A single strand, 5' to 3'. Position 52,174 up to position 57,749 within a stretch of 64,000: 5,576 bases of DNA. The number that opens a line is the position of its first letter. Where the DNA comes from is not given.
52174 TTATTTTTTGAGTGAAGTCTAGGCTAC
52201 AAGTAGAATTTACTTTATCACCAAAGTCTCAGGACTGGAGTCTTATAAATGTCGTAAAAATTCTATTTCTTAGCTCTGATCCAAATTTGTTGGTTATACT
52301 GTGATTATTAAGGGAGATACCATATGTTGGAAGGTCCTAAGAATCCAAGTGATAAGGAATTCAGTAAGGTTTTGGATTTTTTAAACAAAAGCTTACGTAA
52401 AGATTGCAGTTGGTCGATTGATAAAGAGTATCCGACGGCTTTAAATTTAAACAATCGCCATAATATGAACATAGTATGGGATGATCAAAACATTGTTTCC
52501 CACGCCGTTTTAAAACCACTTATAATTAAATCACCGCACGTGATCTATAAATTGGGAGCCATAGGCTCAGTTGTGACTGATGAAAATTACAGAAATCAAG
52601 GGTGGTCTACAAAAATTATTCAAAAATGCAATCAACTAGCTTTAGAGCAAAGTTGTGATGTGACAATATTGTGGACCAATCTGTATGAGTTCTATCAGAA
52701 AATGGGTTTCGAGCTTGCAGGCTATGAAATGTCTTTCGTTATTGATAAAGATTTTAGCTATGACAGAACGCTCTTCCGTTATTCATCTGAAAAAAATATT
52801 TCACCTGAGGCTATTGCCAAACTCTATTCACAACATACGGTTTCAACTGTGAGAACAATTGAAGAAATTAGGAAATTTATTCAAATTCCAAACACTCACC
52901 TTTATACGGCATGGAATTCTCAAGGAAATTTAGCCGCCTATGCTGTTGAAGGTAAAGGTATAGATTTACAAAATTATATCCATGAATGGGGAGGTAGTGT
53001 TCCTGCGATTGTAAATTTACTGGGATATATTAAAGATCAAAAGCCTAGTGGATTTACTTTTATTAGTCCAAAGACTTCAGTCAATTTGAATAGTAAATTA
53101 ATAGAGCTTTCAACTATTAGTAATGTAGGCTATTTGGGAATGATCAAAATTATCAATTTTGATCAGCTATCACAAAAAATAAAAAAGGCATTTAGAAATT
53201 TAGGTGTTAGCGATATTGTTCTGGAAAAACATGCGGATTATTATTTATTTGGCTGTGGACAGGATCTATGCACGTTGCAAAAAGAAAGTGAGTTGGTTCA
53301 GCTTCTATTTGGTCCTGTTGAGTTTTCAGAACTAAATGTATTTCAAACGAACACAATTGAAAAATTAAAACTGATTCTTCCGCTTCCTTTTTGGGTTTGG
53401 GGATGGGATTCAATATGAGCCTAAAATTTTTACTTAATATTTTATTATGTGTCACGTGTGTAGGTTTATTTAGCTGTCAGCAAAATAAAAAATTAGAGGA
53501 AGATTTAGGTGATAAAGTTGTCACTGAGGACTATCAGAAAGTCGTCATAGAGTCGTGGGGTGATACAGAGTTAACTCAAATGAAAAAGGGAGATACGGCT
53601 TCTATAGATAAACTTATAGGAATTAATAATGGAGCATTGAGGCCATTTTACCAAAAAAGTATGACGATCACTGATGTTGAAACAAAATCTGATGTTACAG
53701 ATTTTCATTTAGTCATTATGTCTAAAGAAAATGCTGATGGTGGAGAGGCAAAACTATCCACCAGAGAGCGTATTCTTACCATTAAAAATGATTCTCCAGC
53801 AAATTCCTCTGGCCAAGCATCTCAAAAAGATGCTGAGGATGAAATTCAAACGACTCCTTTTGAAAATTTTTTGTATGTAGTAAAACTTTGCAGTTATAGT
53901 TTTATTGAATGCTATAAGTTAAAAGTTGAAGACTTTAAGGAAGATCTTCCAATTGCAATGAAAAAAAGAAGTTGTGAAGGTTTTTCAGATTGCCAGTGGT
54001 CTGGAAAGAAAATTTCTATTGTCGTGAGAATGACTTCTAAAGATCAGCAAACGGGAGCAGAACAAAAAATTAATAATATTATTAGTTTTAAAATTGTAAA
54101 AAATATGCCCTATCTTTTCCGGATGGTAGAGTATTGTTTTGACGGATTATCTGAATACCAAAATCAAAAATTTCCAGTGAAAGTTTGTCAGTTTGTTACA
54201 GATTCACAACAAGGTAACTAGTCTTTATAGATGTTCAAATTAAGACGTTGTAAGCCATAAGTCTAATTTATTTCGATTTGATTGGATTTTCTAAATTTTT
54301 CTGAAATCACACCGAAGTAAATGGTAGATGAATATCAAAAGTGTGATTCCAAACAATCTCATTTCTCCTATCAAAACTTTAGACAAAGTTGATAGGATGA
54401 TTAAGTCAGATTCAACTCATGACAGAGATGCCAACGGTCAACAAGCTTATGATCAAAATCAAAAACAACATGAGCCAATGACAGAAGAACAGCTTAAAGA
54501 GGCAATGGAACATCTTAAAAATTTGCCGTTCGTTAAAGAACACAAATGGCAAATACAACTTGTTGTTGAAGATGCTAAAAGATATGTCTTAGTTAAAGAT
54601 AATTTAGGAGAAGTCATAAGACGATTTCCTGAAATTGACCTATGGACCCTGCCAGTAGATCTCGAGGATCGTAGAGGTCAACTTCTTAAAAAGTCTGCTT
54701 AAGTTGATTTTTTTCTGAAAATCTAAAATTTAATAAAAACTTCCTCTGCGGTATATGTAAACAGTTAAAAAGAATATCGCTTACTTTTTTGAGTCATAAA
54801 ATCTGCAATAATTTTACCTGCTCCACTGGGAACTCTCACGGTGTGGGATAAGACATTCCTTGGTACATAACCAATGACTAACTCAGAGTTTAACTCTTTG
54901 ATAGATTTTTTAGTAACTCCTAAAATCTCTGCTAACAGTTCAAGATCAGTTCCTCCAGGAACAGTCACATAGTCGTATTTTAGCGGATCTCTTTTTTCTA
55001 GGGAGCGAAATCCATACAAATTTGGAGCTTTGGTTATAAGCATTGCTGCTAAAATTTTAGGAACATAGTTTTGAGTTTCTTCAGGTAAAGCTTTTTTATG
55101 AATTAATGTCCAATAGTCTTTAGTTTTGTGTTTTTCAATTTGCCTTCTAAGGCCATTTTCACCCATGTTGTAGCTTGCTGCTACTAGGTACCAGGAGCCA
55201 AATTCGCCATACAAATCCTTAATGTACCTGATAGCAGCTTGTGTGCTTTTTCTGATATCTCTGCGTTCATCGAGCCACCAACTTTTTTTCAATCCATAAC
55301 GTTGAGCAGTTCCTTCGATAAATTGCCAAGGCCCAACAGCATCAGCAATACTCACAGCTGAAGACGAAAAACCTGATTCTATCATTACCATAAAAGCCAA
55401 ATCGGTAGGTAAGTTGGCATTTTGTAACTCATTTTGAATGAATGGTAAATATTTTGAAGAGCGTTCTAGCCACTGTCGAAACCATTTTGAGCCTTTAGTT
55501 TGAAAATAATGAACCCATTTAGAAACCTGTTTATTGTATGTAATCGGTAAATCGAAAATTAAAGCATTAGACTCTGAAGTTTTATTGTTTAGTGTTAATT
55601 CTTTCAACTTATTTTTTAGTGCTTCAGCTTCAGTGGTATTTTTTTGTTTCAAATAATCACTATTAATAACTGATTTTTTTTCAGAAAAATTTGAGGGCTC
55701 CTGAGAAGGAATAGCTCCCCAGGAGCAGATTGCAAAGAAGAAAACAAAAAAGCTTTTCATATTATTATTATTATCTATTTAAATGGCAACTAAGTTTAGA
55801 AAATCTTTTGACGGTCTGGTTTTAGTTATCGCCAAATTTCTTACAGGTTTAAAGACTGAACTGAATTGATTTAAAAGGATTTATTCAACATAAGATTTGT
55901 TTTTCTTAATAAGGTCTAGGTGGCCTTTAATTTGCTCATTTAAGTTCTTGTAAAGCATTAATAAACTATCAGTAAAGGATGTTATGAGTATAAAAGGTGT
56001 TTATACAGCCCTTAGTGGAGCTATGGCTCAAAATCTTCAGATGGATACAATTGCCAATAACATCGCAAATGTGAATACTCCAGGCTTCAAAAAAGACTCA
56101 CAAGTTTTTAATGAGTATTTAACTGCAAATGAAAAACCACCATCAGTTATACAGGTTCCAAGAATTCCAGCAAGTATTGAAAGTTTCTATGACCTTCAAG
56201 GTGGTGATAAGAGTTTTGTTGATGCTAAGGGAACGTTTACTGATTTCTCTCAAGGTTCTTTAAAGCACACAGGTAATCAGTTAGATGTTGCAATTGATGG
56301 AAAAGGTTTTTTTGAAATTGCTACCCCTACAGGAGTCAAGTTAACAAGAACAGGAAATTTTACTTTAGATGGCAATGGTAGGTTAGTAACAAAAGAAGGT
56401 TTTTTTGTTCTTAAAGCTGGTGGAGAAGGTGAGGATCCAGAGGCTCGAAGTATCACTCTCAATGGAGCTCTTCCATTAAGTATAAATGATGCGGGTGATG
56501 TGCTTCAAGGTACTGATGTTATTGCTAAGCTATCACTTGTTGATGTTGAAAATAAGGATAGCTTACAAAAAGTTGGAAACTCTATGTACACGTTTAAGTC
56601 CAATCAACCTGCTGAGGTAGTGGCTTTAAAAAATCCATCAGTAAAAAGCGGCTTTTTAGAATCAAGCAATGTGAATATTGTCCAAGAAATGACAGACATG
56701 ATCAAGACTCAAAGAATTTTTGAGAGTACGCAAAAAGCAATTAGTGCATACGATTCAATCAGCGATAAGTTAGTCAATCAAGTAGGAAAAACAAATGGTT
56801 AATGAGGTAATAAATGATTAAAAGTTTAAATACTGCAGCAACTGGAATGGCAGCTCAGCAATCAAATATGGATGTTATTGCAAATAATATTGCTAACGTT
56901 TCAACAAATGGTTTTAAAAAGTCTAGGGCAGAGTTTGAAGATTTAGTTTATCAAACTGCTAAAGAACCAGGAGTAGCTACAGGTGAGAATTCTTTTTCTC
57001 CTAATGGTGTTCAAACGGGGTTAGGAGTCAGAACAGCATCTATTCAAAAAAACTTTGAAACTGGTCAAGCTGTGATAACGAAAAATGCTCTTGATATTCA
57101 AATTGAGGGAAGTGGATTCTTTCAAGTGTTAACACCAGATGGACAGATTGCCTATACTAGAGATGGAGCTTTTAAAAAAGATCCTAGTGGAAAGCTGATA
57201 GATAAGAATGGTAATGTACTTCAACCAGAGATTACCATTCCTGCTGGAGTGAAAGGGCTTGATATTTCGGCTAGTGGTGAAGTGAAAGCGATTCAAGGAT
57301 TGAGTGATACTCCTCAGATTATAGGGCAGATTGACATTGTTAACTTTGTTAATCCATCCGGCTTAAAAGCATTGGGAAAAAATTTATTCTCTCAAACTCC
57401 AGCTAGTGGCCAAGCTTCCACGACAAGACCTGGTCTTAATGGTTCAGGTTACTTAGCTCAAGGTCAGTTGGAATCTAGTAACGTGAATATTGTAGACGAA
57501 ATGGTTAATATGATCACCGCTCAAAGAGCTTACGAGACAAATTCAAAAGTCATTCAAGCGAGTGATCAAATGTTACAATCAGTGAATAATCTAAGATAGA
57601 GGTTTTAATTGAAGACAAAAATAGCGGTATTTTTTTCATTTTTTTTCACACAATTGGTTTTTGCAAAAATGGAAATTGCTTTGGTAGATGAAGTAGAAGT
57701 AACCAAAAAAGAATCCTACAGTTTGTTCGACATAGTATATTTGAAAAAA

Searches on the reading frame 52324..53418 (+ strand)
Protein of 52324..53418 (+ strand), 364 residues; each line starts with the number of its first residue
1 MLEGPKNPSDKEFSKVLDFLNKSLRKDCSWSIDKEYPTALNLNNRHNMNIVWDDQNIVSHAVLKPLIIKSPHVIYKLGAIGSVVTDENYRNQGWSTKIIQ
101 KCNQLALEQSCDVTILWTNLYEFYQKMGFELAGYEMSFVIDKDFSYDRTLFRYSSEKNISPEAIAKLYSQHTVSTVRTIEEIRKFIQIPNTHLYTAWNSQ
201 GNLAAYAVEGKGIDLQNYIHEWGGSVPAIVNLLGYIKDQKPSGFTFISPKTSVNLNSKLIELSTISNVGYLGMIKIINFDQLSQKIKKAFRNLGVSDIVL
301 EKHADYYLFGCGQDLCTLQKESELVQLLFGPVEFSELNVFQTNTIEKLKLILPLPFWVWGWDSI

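Call 55: search_protein_families(library=pfam, proteins=[window:52324-53418:+])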
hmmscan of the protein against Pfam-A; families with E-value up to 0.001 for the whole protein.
window:52324-53418:+ (364 aa): 4 families
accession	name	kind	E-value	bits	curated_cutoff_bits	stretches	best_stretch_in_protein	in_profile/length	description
PF13527.13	Acetyltransf_9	-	7.9e-12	45.7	25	1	9-131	6-126/127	Acetyltransferase (GNAT) domain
PF13508.13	Acetyltransf_7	-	3.4e-07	31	27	1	51-130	8-83/84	Acetyltransferase (GNAT) domain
PF00583.31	Acetyltransf_1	-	3.4e-07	31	20.7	1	37-129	21-116/116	Acetyltransferase (GNAT) family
PF13673.13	Acetyltransf_10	-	0.00076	19.9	23.6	0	79-134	53-112/128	Acetyltransferase (GNAT) domain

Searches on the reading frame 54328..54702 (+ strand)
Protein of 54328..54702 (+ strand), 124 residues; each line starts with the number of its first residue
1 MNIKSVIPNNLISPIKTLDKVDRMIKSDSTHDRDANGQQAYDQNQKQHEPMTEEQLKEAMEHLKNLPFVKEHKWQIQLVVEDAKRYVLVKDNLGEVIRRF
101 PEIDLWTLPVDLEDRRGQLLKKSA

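Call 55: search_protein_families(library=pfam, proteins=[window:54328-54702:+])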
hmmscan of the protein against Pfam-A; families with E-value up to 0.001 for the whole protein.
window:54328-54702:+ (124 aa): 1 family
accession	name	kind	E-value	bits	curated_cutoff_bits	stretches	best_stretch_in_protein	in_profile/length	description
PF03646.20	FlaG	-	6.2e-05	23.5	23.8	1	27-120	5-99/101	FlaG protein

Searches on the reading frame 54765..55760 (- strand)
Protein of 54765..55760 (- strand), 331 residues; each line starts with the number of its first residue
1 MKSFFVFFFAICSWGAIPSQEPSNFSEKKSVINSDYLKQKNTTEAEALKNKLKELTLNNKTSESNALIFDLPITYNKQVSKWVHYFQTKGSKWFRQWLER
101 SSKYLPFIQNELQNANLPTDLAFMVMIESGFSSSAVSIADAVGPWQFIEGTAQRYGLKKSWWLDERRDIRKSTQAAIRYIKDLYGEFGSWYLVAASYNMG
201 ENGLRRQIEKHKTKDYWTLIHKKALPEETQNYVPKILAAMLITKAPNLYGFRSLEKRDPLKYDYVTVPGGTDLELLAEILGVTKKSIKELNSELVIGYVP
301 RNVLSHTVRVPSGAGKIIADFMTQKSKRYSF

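Call 8: search_protein_families(library=pfam, proteins=[window:54765-55760:-])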
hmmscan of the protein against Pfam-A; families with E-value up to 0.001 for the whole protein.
window:54765-55760:- (331 aa): 1 family
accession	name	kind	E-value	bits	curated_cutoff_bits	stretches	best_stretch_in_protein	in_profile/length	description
PF01464.25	SLT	-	4e-23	81.7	21.3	1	107-219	3-116/117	Transglycosylase SLT domain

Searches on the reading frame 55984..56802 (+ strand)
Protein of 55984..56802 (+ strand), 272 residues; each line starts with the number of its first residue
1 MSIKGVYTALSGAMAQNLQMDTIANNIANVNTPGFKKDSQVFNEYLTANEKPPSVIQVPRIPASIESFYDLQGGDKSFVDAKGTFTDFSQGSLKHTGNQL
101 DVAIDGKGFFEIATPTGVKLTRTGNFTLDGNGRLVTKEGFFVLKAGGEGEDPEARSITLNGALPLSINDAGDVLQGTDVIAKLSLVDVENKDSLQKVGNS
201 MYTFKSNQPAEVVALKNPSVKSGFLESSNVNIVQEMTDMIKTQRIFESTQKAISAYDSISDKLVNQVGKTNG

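Call 8: search_protein_families(library=pfam, proteins=[window:55984-56802:+])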
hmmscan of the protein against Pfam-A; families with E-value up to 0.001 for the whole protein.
window:55984-56802:+ (272 aa): 3 families
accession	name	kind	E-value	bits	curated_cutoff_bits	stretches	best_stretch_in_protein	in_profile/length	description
PF06429.18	Flg_bbr_C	-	2.1e-17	62.8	23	1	222-265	2-45/46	Flagellar basal body rod FlgEFG protein C-terminal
PF22692.1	LlgE_F_G_D1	-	8.9e-13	48.6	27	1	103-173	1-62/64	Flagellar hook protein FlgE/F/G D1 domain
PF00460.25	Flg_bb_rod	-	3.2e-12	46.6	20.7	1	7-36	2-31/31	Flagella basal body rod protein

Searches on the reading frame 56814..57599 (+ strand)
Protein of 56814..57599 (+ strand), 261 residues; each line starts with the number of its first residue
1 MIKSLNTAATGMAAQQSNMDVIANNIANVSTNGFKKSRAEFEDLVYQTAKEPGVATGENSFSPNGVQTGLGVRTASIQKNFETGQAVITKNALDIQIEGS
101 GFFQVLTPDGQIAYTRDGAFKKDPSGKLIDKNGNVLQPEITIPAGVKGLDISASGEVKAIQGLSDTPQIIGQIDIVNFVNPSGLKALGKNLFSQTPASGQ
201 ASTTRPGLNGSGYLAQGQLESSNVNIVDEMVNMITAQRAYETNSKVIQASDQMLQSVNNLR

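Call 8: search_protein_families(library=pfam, proteins=[window:56814-57599:+])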
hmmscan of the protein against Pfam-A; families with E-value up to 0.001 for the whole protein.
window:56814-57599:+ (261 aa): 3 families
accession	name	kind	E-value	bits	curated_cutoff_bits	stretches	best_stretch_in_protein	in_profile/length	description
PF22692.1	LlgE_F_G_D1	-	1.5e-23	83.2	27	1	97-159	2-64/64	Flagellar hook protein FlgE/F/G D1 domain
PF06429.18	Flg_bbr_C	-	3.3e-22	78.2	23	1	215-260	1-46/46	Flagellar basal body rod FlgEFG protein C-terminal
PF00460.25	Flg_bb_rod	-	7.9e-11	42.1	20.7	1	5-35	1-31/31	Flagella basal body rod protein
